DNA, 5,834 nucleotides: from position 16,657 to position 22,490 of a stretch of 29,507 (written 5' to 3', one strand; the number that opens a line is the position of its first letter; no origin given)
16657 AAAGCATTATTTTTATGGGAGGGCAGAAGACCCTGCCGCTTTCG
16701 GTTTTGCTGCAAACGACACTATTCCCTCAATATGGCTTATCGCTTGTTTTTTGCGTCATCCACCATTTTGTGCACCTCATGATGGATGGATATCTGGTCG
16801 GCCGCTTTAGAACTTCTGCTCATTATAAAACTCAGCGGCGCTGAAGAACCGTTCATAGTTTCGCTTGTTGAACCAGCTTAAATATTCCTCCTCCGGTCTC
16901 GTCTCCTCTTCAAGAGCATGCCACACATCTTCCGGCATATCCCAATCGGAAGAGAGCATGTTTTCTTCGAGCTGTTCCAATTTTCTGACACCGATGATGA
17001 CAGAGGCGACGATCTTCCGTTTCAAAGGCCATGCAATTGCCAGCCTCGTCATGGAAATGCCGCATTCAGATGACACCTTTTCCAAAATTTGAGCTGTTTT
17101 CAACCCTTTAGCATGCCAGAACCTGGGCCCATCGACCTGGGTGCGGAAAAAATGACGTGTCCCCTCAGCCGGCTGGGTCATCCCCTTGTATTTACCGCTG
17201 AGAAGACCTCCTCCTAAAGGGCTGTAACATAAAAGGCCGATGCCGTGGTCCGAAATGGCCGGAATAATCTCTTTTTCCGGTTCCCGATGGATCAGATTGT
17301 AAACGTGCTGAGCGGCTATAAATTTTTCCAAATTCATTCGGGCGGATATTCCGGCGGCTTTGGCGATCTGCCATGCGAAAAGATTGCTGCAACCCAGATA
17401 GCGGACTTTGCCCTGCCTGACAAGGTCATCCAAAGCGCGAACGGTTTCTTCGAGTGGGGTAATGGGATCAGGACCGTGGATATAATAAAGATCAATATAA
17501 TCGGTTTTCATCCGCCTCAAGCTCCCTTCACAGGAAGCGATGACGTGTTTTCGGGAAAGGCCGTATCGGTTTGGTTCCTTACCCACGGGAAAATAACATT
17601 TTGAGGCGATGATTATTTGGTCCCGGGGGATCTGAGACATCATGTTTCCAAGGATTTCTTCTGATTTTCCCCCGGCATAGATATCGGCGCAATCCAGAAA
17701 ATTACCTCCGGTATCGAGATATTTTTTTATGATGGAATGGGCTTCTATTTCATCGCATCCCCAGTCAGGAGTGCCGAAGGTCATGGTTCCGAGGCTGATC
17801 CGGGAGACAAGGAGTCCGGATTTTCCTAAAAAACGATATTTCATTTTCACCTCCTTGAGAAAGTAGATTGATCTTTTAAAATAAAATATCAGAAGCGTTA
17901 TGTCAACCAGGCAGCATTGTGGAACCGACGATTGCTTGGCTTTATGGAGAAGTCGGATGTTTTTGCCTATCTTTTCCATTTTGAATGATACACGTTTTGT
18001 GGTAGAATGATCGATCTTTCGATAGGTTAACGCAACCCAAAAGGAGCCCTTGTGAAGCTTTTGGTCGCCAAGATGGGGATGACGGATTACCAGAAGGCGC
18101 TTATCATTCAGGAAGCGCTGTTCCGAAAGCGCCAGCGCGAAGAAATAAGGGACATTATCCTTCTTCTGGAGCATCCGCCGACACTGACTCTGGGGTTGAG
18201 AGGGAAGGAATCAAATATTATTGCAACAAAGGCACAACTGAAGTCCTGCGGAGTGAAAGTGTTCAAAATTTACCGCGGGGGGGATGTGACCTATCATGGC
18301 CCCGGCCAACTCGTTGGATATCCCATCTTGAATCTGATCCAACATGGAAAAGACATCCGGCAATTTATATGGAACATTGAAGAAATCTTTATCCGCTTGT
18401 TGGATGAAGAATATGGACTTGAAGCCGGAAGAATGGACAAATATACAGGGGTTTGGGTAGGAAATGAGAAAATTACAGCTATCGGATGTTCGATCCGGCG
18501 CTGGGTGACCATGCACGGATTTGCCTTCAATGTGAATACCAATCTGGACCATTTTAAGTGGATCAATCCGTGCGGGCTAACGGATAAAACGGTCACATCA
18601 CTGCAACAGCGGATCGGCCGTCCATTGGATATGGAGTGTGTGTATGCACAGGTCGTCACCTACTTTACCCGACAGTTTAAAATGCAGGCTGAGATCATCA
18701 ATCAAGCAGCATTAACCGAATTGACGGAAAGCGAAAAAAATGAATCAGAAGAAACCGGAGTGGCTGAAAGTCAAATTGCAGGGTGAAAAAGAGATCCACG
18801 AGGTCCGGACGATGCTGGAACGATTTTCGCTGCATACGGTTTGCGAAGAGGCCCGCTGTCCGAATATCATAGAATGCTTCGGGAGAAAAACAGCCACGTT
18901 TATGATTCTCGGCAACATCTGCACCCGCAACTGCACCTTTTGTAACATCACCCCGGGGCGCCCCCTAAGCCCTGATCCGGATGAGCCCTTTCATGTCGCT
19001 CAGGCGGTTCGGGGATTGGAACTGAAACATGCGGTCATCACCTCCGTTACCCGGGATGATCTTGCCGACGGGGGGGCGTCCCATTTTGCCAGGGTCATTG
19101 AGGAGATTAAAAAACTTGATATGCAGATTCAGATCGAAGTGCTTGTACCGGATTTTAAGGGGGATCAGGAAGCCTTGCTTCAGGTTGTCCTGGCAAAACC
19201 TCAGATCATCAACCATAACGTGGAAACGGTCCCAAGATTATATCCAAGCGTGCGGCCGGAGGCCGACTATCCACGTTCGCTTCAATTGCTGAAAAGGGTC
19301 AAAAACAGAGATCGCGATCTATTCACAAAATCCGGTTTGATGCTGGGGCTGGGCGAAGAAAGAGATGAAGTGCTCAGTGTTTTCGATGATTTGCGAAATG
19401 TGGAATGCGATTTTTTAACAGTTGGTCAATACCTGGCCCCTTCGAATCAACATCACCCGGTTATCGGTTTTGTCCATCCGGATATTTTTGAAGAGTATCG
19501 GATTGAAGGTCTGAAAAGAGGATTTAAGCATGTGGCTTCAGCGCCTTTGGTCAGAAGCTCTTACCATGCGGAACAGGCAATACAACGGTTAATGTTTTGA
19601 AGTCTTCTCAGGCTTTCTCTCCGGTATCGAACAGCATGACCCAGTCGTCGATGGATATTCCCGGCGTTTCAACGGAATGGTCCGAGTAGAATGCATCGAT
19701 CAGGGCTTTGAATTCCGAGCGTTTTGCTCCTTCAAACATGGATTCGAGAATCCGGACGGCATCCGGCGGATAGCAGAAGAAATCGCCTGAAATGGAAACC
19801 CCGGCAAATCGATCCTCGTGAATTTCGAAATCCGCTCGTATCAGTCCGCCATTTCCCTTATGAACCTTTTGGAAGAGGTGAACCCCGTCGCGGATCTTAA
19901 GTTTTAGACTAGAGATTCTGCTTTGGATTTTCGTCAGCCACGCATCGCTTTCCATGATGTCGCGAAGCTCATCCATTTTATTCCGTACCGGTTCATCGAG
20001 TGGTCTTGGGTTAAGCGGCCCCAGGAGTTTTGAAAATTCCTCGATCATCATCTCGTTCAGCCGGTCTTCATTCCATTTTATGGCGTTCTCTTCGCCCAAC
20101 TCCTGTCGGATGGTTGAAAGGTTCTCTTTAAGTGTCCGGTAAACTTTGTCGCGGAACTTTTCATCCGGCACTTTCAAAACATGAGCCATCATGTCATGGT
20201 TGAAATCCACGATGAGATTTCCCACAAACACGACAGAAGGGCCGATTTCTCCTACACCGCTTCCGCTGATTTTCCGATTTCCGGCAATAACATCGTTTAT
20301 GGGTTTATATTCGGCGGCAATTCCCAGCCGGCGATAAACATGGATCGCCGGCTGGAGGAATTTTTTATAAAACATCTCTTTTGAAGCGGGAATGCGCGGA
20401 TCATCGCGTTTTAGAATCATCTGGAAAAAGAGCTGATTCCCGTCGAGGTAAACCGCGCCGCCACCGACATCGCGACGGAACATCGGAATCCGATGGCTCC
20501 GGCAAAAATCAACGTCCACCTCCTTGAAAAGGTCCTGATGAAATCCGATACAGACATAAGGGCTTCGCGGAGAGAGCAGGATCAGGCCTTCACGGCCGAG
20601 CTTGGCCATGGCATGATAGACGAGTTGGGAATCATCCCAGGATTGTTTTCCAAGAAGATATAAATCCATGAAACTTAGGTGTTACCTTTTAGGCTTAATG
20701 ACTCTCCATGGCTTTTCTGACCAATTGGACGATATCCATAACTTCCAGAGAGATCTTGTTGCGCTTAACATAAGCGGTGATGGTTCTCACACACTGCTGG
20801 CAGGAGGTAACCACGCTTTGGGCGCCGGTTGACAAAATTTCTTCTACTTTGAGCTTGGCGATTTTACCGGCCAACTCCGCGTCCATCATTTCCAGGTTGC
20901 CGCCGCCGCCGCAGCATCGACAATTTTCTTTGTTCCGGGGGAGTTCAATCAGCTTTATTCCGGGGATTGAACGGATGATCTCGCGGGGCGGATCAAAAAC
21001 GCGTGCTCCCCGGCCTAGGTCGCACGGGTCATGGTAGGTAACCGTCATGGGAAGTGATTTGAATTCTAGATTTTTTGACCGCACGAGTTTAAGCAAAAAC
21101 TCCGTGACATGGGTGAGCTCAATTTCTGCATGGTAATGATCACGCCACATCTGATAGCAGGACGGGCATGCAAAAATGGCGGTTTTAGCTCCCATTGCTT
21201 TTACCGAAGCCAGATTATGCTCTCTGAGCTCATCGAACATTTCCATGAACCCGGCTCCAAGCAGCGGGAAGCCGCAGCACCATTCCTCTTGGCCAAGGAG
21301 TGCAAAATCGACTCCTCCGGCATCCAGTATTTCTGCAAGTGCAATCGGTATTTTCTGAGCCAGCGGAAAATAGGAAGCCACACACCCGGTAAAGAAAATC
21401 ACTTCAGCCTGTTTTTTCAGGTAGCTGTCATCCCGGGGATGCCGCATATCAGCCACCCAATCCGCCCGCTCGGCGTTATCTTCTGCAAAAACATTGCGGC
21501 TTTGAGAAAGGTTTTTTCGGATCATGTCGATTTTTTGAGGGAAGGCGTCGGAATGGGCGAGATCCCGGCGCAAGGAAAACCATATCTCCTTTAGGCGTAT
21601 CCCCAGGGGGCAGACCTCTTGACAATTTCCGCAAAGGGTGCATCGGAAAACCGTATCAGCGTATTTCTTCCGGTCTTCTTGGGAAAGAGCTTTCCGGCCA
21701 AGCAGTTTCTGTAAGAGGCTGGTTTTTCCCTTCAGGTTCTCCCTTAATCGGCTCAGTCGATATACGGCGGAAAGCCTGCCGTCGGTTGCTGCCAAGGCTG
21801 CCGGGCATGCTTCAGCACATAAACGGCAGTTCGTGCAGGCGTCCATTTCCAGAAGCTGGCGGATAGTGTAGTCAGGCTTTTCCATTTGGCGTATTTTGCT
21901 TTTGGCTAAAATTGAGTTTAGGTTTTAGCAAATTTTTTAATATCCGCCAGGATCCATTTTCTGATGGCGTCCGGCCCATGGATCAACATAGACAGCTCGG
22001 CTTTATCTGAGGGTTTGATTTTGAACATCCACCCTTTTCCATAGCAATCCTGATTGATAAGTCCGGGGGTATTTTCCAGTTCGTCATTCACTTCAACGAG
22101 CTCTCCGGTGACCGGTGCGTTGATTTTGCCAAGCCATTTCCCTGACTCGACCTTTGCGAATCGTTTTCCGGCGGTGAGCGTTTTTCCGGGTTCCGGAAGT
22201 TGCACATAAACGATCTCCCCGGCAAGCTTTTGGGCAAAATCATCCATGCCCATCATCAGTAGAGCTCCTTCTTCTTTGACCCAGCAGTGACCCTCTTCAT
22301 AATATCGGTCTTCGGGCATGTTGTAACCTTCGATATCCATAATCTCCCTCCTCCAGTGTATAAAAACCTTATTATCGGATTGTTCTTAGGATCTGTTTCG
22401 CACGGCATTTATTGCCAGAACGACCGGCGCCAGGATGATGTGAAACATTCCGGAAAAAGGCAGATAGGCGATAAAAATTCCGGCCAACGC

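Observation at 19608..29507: Candidate undescribed system: acetoin/2-oxoacid dehydrogenase wired through a lipoyl carrier to a membrane-bound Hdr-like complex and a periplasmic multiheme cytochrome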

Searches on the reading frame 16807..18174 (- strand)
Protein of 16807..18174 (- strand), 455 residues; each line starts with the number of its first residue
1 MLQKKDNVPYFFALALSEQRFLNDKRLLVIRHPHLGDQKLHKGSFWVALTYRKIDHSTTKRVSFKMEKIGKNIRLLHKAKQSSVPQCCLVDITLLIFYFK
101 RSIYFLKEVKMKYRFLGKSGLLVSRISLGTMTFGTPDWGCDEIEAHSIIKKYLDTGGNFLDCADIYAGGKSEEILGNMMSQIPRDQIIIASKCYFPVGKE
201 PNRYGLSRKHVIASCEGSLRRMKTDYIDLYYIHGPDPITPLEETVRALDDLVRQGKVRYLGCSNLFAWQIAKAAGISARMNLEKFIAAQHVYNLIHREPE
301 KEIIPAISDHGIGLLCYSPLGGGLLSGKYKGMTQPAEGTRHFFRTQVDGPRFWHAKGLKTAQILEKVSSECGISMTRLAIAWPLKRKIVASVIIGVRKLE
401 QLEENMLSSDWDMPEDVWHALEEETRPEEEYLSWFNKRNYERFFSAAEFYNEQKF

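Call 36: search_protein_families(library=pfam, proteins=[window:16807-18174:-], max_evalue=0.00001)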
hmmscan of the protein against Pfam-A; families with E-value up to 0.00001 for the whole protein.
window:16807-18174:- (455 aa): 1 family
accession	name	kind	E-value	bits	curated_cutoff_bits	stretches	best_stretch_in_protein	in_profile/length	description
PF00248.27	Aldo_ket_red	-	1e-73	248.4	24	1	125-423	1-288/291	Aldo/keto reductase family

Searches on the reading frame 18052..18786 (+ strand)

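Call 94: search_protein_families(library=pfam, proteins=[window:18052-18786:+], max_evalue=0.0001)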
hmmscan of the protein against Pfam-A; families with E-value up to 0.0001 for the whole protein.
window:18052-18786:+ (244 aa): 1 family
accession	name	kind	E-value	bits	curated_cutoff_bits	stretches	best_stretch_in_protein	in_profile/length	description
PF21948.1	LplA-B_cat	-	1.2e-47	162.9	27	1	12-205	1-199/200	Lipoyl protein ligase A/B catalytic domain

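Call 96: search_protein_families(library=ncbifam, proteins=[window:18052-18786:+], max_evalue=1e-10)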
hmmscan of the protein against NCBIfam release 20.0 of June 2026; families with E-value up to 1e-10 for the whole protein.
window:18052-18786:+ (244 aa): 5 families
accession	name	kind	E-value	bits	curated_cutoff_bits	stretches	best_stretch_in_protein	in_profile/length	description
NF010925.0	PRK14345.1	equivalog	1.3e-51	175.5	155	1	2-216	13-224/236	lipoyl(octanoyl) transferase LipB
TIGR00214.1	lipB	equivalog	4.3e-48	163.3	83.55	1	28-207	7-184/187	lipoyl(octanoyl) transferase LipB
NF010921.0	PRK14341.1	equivalog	5.6e-48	163.4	230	1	8-211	22-225/230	lipoyl(octanoyl) transferase LipB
NF010922.0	PRK14342.1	equivalog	1.6e-44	151.8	235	1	2-216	5-210/215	lipoyl(octanoyl) transferase LipB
NF010923.0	PRK14343.1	equivalog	1.6e-35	122.7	298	1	3-220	15-229/237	lipoyl(octanoyl) transferase LipB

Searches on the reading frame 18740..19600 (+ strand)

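Call 36: search_protein_families(library=pfam, proteins=[window:18740-19600:+], max_evalue=0.00001)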
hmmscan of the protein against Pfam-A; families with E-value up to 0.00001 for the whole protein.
window:18740-19600:+ (286 aa): 2 families
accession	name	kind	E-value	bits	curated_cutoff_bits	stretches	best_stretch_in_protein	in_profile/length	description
PF04055.27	Radical_SAM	-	3.6e-15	57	29.5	1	55-217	1-165/166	Radical SAM superfamily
PF16881.10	LIAS_N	-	1.4e-06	29.1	27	1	4-40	60-96/96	N-terminal domain of lipoyl synthase of Radical_SAM family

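Call 96: search_protein_families(library=ncbifam, proteins=[window:18740-19600:+], max_evalue=1e-10)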
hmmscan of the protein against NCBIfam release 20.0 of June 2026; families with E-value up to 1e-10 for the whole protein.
window:18740-19600:+ (286 aa): 4 families
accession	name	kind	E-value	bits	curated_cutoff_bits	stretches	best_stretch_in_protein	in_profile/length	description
NF004019.1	PRK05481.1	subfamily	1.4e-125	418.3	203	1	5-284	1-280/286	lipoyl synthase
NF053790.1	LplA_LipA_fuse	exception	2e-122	409.8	800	1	3-279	331-605/606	bifunctional lipoate--protein ligase/lipoyl synthase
NF009544.0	PRK12928.1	subfamily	2.8e-121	404.4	210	1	3-281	18-297/300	lipoyl synthase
TIGR00510.1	lipA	equivalog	4.9e-112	374.1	310.25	1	3-281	15-294/302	lipoyl synthase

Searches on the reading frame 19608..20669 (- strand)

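Call 3: search_protein_families(library=pfam, proteins=[window:19608-20669:-], max_evalue=0.01)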
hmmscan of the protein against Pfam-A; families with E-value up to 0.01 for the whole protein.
window:19608-20669:- (353 aa): 3 families
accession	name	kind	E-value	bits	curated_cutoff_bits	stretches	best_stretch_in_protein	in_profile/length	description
PF21948.1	LplA-B_cat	-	1.1e-34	120.6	27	1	22-199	17-190/200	Lipoyl protein ligase A/B catalytic domain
PF03099.24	BPL_LplA_LipB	-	0.00061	20.1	21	1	53-157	18-133/133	Biotin/lipoate A/B protein ligase family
PF10437.14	Lip_prot_lig_C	-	0.0026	18.1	24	1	267-318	7-56/85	Bacterial lipoate protein ligase C-terminus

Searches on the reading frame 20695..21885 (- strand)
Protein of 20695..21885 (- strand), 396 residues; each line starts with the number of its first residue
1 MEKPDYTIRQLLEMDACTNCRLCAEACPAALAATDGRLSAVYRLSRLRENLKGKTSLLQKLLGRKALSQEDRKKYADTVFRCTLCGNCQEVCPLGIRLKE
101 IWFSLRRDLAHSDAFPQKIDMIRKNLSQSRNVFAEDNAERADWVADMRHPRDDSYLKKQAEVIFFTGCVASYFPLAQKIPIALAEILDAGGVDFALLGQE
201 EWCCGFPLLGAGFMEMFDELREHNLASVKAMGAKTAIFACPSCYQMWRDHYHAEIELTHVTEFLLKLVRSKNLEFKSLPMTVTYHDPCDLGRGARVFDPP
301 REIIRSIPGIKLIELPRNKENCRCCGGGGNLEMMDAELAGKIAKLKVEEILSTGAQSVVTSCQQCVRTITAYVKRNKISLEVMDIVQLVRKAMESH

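Call 3: search_protein_families(library=pfam, proteins=[window:20695-21885:-], max_evalue=0.01)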
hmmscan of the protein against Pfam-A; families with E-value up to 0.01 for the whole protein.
window:20695-21885:- (396 aa): 13 families
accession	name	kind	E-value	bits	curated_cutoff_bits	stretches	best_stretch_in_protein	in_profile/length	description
PF02754.22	CCG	-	1.6e-32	111.8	20.6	2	282-369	1-84/85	Cysteine-rich domain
PF13183.11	Fer4_8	-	8.1e-12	45.9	27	1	13-96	1-68/68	4Fe-4S dicluster domain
PF13237.11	Fer4_10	-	4.9e-08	33.2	25.5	1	13-93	5-53/53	4Fe-4S dicluster domain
PF00037.32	Fer4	-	7.9e-07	29.1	21.1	2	14-29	5-20/24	4Fe-4S binding domain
PF13534.11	Fer4_17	-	3.2e-06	28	22.2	1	16-96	1-60/61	4Fe-4S dicluster domain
PF12838.12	Fer4_7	-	9.4e-06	26.4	27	1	17-96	2-52/52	4Fe-4S dicluster domain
PF12797.12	Fer4_2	-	1.9e-05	24.8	24.5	2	11-29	4-22/22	4Fe-4S binding domain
PF13484.11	Fer4_16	-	2.2e-05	25.5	30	1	17-94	2-65/66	4Fe-4S double cluster binding domain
PF13187.11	Fer4_9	-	5.1e-05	23.7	27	1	16-95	1-50/52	4Fe-4S dicluster domain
PF13459.11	Fer4_15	-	0.00014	22.9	22.4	0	12-34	3-25/66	4Fe-4S single cluster domain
PF13746.11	Fer4_18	-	0.00038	21.1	27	0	68-99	47-78/114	4Fe-4S dicluster domain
PF14697.11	Fer4_21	-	0.0028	18.2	35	0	14-29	38-53/59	4Fe-4S dicluster domain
PF12837.12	Fer4_6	-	0.0032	17.8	25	1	14-30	6-22/24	4Fe-4S binding domain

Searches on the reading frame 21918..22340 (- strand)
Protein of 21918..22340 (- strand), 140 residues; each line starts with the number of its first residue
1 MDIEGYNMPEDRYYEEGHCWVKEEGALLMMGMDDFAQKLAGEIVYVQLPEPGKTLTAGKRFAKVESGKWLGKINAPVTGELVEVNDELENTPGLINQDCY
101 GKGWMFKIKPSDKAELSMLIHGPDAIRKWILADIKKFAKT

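Call 3: search_protein_families(library=pfam, proteins=[window:21918-22340:-], max_evalue=0.01)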
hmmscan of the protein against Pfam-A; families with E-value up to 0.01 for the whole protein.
window:21918-22340:- (140 aa): 1 family
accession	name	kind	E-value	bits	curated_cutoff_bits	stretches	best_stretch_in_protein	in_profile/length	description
PF01597.25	GCV_H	-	4.9e-38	130.2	22.2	1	12-124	1-114/122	Glycine cleavage H-protein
